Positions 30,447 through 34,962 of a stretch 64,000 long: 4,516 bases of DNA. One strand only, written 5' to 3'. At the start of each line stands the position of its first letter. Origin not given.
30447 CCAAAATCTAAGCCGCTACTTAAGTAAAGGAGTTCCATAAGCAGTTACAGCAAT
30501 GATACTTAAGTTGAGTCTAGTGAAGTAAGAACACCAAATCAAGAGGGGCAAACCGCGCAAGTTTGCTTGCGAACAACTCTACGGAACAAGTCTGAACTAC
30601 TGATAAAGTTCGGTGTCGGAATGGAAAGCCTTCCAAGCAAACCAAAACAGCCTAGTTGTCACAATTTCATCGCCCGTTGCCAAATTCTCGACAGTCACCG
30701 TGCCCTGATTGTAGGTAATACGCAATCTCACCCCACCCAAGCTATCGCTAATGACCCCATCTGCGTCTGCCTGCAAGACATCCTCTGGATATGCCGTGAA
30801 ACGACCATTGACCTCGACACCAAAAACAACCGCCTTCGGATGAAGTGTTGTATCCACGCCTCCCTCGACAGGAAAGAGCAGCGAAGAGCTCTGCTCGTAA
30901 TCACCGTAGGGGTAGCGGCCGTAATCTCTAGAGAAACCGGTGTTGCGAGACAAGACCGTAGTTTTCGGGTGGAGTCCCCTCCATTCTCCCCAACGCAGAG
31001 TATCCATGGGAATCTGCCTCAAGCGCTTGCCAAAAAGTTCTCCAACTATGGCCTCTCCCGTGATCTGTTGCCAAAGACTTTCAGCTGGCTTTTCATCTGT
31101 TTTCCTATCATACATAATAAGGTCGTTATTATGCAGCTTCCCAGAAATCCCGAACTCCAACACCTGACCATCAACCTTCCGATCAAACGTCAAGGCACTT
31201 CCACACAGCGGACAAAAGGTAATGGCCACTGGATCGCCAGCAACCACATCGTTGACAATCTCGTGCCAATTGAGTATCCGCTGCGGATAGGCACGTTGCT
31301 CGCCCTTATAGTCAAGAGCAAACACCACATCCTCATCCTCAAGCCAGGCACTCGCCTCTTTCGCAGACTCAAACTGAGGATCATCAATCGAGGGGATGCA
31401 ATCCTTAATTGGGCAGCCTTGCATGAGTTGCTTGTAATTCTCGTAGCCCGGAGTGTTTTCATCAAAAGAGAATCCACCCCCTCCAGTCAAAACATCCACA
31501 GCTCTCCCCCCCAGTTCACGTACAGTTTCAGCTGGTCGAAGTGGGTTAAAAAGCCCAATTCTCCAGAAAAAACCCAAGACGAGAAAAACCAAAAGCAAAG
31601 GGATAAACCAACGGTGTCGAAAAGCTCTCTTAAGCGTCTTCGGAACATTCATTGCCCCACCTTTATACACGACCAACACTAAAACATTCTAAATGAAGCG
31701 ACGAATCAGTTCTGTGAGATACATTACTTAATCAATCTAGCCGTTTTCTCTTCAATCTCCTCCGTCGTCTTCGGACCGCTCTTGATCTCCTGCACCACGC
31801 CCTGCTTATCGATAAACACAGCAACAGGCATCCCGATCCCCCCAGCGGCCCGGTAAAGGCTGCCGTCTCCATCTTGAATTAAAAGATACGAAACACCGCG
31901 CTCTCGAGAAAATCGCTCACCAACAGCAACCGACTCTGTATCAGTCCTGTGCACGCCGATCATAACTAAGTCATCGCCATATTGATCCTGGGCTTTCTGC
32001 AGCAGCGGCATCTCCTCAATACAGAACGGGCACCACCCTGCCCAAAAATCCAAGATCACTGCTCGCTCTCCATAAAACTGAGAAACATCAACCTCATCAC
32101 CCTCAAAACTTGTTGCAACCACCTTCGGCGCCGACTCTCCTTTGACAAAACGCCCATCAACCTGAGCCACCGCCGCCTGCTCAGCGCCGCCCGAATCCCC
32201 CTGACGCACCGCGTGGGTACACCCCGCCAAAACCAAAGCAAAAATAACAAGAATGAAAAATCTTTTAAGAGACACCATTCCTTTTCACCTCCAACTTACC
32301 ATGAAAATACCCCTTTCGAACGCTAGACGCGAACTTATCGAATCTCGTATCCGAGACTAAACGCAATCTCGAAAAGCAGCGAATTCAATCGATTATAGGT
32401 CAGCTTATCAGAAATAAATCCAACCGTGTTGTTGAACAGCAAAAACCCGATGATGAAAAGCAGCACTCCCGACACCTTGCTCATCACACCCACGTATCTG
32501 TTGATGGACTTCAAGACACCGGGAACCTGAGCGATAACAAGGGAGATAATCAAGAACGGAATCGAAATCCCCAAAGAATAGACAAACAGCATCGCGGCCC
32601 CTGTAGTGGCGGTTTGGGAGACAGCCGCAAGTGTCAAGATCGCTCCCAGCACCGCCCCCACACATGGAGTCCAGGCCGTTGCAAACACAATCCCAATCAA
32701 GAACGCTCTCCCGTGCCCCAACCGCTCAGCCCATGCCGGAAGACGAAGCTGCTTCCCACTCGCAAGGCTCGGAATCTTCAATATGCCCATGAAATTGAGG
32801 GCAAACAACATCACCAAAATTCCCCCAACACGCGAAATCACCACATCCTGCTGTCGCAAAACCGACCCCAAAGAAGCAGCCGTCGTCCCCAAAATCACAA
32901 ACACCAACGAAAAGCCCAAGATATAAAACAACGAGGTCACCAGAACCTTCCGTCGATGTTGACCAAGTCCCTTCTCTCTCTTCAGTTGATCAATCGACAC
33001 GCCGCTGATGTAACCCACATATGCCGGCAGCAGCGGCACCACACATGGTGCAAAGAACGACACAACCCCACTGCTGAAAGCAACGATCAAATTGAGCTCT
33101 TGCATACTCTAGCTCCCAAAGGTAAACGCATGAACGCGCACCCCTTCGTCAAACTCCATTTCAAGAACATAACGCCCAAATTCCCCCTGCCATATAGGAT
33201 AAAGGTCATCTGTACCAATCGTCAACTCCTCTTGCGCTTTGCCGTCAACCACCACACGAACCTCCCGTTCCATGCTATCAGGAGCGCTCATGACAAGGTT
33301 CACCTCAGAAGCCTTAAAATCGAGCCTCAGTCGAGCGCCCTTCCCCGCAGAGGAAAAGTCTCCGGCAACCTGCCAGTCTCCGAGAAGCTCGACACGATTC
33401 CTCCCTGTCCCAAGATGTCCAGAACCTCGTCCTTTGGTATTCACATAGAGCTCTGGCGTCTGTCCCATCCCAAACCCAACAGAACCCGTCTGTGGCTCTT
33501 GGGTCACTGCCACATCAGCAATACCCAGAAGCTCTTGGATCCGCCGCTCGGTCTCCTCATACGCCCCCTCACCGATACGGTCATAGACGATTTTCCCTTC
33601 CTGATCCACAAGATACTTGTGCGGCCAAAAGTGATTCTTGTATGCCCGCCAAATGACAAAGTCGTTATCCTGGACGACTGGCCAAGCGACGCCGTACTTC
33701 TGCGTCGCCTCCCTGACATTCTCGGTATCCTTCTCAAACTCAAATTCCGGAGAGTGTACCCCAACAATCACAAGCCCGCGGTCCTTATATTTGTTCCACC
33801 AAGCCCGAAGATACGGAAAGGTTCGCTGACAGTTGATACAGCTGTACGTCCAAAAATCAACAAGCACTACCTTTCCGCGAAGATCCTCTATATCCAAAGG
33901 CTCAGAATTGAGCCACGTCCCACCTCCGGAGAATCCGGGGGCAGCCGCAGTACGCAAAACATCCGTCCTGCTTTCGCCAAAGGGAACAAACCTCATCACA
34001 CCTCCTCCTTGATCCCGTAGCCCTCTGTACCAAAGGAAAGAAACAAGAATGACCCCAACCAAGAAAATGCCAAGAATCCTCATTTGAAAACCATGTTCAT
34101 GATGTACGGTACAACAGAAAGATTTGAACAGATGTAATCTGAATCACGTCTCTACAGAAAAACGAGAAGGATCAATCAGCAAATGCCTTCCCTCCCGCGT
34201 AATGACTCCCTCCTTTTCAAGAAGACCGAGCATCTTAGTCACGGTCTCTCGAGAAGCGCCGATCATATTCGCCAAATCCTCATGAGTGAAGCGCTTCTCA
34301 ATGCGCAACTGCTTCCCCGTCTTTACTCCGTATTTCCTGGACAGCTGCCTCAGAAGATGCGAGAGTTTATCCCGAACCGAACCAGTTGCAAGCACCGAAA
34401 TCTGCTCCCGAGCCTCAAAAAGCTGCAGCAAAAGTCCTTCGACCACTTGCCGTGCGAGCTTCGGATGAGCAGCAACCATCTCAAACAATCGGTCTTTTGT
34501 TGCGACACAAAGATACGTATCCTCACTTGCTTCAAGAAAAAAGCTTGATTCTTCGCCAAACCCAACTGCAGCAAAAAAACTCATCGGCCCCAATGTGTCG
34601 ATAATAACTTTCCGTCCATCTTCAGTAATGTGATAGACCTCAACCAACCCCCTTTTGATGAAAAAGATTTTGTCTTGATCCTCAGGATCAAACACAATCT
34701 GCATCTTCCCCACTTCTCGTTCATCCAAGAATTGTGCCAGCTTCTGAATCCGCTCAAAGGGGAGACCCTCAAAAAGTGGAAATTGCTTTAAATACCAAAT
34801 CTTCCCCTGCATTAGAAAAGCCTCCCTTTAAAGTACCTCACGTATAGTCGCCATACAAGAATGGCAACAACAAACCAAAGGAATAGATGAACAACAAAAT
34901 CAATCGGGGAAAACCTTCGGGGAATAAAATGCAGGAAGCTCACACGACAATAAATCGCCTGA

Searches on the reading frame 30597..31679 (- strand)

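Call 43: search_protein_families(library=pfam, proteins=[window:30597-31679:-], max_evalue=0.001)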
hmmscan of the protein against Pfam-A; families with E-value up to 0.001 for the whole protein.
window:30597-31679:- (360 aa): 1 family
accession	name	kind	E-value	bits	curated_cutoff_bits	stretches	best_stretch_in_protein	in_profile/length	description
PF11376.13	DUF3179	-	1.1e-93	314.3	27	1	92-331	1-232/292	Protein of unknown function (DUF3179)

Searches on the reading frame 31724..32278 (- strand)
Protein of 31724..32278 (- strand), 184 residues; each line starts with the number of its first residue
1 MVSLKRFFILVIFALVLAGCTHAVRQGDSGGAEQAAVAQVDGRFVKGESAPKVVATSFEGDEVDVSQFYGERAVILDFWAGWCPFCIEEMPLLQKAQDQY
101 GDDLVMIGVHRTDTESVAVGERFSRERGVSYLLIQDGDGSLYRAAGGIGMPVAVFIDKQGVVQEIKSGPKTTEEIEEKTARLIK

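Call 43: search_protein_families(library=pfam, proteins=[window:31724-32278:-], max_evalue=0.001)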
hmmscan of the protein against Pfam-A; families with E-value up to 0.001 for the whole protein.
window:31724-32278:- (184 aa): 4 families
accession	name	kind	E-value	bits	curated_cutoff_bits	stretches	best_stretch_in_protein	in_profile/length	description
PF08534.16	Redoxin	-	2.1e-17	63.8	26.6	1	46-177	2-141/148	Redoxin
PF00578.27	AhpC-TSA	-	3.1e-15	56.7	26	1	47-164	2-123/124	AhpC/TSA family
PF00085.26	Thioredoxin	-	5.2e-07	30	23.5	1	70-118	17-65/103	Thioredoxin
PF13905.12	Thioredoxin_8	-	0.00061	20.5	27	1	72-115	2-47/94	Thioredoxin-like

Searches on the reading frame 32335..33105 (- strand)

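Call 43: search_protein_families(library=pfam, proteins=[window:32335-33105:-], max_evalue=0.001)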
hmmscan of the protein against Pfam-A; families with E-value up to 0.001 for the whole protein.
window:32335-33105:- (256 aa): 2 families
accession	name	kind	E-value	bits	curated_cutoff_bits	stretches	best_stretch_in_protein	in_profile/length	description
PF02683.22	DsbD_TM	-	8.7e-21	74.7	27.1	1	6-224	5-215/219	Cytochrome C biogenesis protein transmembrane domain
PF13386.12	DsbD_2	-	2.1e-11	44.5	24.9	1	51-221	30-198/199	Cytochrome C biogenesis protein transmembrane region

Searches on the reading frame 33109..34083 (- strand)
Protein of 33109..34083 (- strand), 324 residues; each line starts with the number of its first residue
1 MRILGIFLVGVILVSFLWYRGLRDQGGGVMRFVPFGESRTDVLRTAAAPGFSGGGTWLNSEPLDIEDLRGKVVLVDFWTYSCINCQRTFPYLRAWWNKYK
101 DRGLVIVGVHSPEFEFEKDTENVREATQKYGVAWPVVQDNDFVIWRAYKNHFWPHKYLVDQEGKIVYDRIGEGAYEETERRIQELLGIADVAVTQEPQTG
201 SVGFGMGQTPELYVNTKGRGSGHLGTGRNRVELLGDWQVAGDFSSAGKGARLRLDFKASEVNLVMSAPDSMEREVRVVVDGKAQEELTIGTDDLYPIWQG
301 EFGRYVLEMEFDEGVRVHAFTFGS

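Call 43: search_protein_families(library=pfam, proteins=[window:33109-34083:-], max_evalue=0.001)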
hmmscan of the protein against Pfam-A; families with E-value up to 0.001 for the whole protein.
window:33109-34083:- (324 aa): 6 families
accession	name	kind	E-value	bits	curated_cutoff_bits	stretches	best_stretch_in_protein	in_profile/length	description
PF17991.7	Thioredoxin_10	-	7.2e-17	62.7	27.1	1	228-323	36-142/142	Thioredoxin like C-terminal domain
PF00578.27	AhpC-TSA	-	5.4e-13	49.4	26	1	59-167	14-123/124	AhpC/TSA family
PF08534.16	Redoxin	-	2.2e-11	44.2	26.6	1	56-174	14-137/148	Redoxin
PF13905.12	Thioredoxin_8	-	1.9e-09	38.2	27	1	70-165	1-94/94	Thioredoxin-like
PF00255.25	GSHPx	-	2.7e-05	24.2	27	1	59-138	10-91/108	Glutathione peroxidase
PF00085.26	Thioredoxin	-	0.0001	22.7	23.5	0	71-110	19-57/103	Thioredoxin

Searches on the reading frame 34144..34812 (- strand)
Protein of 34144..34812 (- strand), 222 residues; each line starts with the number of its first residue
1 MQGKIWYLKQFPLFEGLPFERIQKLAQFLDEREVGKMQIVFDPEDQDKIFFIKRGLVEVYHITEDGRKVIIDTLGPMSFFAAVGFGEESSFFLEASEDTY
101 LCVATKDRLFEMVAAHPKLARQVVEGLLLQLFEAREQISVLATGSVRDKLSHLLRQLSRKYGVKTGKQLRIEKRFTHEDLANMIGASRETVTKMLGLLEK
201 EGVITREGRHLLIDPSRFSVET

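Call 43: search_protein_families(library=pfam, proteins=[window:34144-34812:-], max_evalue=0.001)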
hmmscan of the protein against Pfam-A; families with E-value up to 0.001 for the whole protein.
window:34144-34812:- (222 aa): 5 families
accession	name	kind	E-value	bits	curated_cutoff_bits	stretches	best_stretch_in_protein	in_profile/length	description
PF13545.12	HTH_Crp_2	-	1.1e-14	54.5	27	1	149-216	2-65/70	Crp-like helix-turn-helix domain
PF00027.35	cNMP_binding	-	2.7e-12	46.9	27.5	1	32-115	2-88/89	Cyclic nucleotide-binding domain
PF00325.26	Crp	-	3.6e-09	36.6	21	1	175-204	3-32/32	Bacterial regulatory proteins, crp family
PF01047.28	MarR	-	1.5e-06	28.4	24.6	0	177-207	20-50/59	MarR family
PF00392.27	GntR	-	0.00048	20.2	27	0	168-209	17-59/64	Bacterial regulatory proteins, gntR family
